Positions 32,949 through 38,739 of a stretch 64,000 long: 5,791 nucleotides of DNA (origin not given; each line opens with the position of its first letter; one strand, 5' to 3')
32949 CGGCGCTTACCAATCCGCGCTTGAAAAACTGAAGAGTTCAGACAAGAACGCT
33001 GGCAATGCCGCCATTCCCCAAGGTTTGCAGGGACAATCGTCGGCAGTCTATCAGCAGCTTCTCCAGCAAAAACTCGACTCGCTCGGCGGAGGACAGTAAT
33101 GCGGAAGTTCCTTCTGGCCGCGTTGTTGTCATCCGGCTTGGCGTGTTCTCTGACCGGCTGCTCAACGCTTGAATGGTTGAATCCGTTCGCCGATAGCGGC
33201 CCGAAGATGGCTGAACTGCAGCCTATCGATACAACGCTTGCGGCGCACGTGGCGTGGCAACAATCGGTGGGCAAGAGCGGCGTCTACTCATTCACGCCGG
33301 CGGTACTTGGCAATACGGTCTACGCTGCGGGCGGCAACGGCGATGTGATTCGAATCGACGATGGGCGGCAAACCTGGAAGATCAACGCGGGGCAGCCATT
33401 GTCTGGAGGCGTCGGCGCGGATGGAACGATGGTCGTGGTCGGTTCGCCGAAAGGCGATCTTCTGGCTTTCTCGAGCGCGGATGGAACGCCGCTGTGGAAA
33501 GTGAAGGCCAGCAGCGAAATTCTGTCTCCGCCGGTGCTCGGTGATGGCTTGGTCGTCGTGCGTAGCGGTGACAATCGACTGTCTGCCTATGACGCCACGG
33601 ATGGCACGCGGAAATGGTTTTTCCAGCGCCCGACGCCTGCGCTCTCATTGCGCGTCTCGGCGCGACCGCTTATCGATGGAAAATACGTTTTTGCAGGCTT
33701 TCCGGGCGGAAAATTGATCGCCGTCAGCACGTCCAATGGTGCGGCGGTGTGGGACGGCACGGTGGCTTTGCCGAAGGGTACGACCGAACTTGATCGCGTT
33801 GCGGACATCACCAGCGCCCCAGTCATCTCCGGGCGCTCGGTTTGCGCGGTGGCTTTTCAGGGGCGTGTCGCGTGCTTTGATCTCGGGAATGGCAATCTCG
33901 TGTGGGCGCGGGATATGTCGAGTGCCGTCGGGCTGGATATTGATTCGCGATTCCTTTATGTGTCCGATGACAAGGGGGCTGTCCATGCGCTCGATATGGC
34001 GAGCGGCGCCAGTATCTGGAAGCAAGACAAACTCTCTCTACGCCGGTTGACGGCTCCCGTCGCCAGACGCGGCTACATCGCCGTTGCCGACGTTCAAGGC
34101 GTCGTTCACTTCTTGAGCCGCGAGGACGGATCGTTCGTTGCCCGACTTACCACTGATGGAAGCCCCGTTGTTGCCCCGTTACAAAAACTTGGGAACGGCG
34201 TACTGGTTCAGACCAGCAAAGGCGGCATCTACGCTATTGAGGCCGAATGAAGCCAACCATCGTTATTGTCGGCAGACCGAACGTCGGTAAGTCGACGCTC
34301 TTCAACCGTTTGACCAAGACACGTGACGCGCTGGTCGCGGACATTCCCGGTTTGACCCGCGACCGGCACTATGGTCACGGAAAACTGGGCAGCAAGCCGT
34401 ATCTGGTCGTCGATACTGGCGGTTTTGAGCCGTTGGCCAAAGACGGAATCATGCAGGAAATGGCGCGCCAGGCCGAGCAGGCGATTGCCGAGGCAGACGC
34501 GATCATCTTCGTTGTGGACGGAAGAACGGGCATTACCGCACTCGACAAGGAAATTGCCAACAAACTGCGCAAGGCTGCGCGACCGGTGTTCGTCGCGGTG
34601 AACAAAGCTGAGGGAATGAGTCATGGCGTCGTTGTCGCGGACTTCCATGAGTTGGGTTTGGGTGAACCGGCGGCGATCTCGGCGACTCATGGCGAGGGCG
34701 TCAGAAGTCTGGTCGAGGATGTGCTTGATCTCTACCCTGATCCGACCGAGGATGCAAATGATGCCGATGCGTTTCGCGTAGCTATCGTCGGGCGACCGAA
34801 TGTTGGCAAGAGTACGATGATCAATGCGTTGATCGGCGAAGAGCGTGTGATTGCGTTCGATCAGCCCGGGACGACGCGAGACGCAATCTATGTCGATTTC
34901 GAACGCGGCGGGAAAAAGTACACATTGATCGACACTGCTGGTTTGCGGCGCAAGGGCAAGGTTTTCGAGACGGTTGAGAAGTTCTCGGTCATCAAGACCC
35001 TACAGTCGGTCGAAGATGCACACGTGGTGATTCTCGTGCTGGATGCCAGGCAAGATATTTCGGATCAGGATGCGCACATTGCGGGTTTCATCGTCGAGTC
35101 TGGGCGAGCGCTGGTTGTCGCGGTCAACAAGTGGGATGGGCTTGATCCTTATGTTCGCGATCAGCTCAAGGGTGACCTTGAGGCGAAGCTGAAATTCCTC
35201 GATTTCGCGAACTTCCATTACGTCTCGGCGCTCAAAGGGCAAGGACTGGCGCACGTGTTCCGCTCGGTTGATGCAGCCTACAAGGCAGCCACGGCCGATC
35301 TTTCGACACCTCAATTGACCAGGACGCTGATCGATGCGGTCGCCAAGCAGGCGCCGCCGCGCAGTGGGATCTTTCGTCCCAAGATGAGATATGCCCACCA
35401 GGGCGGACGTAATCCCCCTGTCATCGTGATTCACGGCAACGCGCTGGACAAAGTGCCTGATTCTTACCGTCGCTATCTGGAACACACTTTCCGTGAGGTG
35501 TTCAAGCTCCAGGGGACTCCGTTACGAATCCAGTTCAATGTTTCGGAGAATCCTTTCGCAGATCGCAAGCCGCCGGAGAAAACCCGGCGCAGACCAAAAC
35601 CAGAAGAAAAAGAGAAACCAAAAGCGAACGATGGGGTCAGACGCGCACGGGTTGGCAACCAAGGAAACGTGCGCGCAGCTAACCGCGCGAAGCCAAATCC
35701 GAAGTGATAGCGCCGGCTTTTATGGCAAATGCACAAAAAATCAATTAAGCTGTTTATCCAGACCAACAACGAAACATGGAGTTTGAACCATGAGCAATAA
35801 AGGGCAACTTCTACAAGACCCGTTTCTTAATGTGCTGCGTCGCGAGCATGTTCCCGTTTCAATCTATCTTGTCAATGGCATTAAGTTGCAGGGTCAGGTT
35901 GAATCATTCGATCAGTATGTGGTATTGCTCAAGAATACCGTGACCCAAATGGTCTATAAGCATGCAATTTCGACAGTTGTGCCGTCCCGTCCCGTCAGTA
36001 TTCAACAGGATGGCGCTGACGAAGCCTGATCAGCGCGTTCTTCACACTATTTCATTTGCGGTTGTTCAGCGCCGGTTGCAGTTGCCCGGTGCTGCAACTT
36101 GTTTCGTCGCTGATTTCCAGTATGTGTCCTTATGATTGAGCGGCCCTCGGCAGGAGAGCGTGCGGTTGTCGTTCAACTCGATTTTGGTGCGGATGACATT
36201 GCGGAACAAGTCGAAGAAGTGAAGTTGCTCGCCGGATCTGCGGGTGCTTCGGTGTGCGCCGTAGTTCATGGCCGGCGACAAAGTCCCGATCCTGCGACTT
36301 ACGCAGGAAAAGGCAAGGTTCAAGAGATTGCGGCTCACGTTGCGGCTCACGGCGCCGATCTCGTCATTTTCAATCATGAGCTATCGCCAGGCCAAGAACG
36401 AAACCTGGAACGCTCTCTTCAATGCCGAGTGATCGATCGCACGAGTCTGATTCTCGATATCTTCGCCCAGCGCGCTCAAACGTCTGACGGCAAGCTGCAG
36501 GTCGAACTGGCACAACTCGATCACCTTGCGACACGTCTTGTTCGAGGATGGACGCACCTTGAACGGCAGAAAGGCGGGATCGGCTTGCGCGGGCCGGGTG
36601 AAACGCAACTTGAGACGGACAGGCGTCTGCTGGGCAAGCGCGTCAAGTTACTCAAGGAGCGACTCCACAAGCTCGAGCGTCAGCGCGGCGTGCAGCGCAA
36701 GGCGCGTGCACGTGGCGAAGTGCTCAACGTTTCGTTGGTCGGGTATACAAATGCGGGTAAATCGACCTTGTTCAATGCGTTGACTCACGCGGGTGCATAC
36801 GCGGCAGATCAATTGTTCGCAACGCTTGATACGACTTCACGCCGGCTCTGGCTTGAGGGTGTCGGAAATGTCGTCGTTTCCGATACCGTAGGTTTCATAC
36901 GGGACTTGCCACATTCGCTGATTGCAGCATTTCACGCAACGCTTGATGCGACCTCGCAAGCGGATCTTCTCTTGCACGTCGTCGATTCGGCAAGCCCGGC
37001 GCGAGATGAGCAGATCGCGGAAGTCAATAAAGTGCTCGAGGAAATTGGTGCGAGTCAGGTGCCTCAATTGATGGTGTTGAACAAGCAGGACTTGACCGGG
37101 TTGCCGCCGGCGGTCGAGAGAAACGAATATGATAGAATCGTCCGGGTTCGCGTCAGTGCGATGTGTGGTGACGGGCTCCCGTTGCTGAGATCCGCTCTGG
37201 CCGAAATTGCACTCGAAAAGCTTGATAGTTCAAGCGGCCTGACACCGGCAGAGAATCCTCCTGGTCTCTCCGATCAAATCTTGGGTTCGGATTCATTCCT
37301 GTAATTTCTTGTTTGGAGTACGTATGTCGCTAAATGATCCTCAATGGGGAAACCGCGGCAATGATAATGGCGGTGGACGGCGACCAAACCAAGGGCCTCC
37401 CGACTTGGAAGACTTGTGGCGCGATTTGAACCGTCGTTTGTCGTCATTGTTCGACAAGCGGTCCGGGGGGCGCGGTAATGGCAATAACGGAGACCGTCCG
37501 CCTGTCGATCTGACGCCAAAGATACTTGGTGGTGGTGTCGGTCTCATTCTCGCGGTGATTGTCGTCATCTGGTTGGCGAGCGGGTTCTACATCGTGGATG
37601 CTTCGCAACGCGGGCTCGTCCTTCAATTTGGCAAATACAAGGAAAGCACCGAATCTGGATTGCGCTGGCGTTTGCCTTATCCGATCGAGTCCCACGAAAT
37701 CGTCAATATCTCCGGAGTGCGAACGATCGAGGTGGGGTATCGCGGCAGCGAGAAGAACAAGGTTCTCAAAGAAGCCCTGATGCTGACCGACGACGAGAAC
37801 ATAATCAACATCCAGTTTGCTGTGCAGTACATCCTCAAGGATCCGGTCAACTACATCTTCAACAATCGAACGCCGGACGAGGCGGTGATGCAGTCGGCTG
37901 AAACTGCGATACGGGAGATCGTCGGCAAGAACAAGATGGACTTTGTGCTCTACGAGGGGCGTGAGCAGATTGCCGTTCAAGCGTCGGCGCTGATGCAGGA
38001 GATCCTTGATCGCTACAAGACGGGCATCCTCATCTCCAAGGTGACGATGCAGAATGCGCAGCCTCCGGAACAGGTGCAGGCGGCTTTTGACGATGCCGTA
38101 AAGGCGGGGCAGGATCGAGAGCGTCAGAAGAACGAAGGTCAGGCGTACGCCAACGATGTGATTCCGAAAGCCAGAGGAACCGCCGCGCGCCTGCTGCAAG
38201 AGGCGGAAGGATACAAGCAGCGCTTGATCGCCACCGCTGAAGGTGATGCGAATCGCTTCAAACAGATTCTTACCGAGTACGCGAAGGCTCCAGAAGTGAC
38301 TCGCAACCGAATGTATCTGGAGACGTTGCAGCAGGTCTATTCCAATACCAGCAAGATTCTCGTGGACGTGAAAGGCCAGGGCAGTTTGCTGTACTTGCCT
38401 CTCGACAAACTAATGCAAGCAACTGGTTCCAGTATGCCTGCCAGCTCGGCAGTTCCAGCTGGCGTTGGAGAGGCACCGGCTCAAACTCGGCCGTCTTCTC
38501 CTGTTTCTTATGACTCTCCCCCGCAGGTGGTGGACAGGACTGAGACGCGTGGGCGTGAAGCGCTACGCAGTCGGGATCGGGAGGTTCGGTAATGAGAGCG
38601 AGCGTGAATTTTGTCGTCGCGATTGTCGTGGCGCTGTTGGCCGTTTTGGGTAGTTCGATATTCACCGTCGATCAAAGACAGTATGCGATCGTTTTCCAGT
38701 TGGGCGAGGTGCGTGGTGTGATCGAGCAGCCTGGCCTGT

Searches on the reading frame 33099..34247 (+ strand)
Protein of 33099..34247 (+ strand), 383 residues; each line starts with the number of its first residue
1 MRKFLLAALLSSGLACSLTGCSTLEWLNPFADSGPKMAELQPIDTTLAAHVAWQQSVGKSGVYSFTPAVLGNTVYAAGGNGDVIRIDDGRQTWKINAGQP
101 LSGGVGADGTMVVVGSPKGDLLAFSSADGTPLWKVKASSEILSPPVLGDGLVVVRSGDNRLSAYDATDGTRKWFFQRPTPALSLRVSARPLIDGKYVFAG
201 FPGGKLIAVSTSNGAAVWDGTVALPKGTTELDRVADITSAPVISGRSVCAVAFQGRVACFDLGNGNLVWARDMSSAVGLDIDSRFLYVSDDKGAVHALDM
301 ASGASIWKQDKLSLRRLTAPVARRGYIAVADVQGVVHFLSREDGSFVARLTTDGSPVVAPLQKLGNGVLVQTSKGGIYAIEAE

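Call 58: search_protein_families(library=pfam, proteins=[window:33099-34247:+], max_evalue=0.00001)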
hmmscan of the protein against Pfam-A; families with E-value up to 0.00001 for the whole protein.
window:33099-34247:+ (383 aa): 3 families
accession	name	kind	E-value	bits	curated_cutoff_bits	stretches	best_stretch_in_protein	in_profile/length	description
PF13360.13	PQQ_2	-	1.1e-70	238.3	27.6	1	80-309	2-233/233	Outer membrane protein assembly factor BamB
PF13570.13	Beta-prop_ACSF4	-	8.9e-29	101.3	133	2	84-276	34-215/329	Beta-alanine-activating enzyme, beta-propeller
PF01011.28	PQQ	-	7.8e-10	38.5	26.7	0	142-273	50-208/595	Glucose/ethanol/alcohol dehydrogenase, beta-propeller domain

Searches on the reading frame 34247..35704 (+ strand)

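Call 58: search_protein_families(library=pfam, proteins=[window:34247-35704:+], max_evalue=0.00001)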
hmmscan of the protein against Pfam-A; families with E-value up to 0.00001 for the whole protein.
window:34247-35704:+ (486 aa): 9 families
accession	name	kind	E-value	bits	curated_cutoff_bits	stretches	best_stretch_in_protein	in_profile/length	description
PF01926.29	MMR_HSR1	-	1.6e-59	199.3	21.9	2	4-120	1-113/113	50S ribosome-binding GTPase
PF02421.24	FeoB_N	-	4e-26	91.9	27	2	4-157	2-154/156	Ferrous iron transport protein B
PF14714.11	KH_dom-like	-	1.2e-25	90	27.3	1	353-430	3-80/81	KH-domain-like of EngA bacterial GTPase enzymes, C-terminal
PF00009.33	GTP_EFTU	-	6.8e-19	68.6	26.5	1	178-343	6-184/188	Elongation factor Tu GTP binding domain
PF00350.29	Dynamin_N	-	1.2e-13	51.9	27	0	178-214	1-36/168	Dynamin family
PF04548.22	AIG1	-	5.8e-12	45.8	27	1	177-280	2-105/212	AIG1 family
PF03193.22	RsgA_GTPase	-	4.3e-08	33.6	30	0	4-60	108-168/174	RsgA GTPase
PF13401.12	AAA_22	-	2e-06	28.6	27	0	5-124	8-96/130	AAA domain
PF08477.19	Roc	-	4.3e-06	27.4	27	0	5-25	2-22/119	Ras of Complex, Roc, domain of DAPkinase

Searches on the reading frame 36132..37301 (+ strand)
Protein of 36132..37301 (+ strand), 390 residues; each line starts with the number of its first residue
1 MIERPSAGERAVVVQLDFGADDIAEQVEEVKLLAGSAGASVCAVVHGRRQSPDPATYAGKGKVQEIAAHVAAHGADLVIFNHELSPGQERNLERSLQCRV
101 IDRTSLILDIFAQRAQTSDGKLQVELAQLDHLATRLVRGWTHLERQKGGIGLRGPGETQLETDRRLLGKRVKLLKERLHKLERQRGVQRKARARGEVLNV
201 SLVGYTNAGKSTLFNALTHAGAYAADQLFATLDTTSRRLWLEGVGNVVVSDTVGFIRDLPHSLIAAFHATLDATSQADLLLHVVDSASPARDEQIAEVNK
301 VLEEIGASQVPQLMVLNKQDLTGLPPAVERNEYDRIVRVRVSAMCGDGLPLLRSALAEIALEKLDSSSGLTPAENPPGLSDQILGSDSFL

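Call 58: search_protein_families(library=pfam, proteins=[window:36132-37301:+], max_evalue=0.00001)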
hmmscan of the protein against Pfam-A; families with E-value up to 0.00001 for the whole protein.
window:36132-37301:+ (390 aa): 3 families
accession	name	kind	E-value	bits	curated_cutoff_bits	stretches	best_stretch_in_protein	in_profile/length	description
PF13167.11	GTP-bdg_N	-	4.9e-33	114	25.4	1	25-112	2-89/89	GTP-binding GTPase N-terminal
PF16360.10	GTP-bdg_M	-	6.5e-28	97.6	29.5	1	114-192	1-79/79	GTP-binding GTPase Middle Region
PF01926.29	MMR_HSR1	-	7.4e-22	78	21.9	1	200-318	2-113/113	50S ribosome-binding GTPase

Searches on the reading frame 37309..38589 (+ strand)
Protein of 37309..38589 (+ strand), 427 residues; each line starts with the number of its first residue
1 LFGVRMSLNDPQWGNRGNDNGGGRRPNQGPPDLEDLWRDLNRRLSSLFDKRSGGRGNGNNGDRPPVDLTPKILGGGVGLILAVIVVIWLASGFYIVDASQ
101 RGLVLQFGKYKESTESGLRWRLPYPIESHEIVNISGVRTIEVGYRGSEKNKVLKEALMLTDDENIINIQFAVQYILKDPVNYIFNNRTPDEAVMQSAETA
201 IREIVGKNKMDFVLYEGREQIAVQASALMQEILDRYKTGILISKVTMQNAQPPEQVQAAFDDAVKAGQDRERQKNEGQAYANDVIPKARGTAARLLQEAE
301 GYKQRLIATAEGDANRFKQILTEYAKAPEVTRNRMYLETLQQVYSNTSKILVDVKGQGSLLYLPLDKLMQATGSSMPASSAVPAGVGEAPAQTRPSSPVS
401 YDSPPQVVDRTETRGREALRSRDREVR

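Call 58: search_protein_families(library=pfam, proteins=[window:37309-38589:+], max_evalue=0.00001)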
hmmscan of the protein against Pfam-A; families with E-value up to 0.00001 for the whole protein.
window:37309-38589:+ (427 aa): 2 families
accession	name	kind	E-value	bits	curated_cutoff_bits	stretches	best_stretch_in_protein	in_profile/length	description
PF01145.31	Band_7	-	5e-23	82.5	23.6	1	95-280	2-175/176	SPFH domain / Band 7 family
PF12221.13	HflK_N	-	1.3e-08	35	22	1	6-49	1-42/44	Bacterial membrane protein N terminal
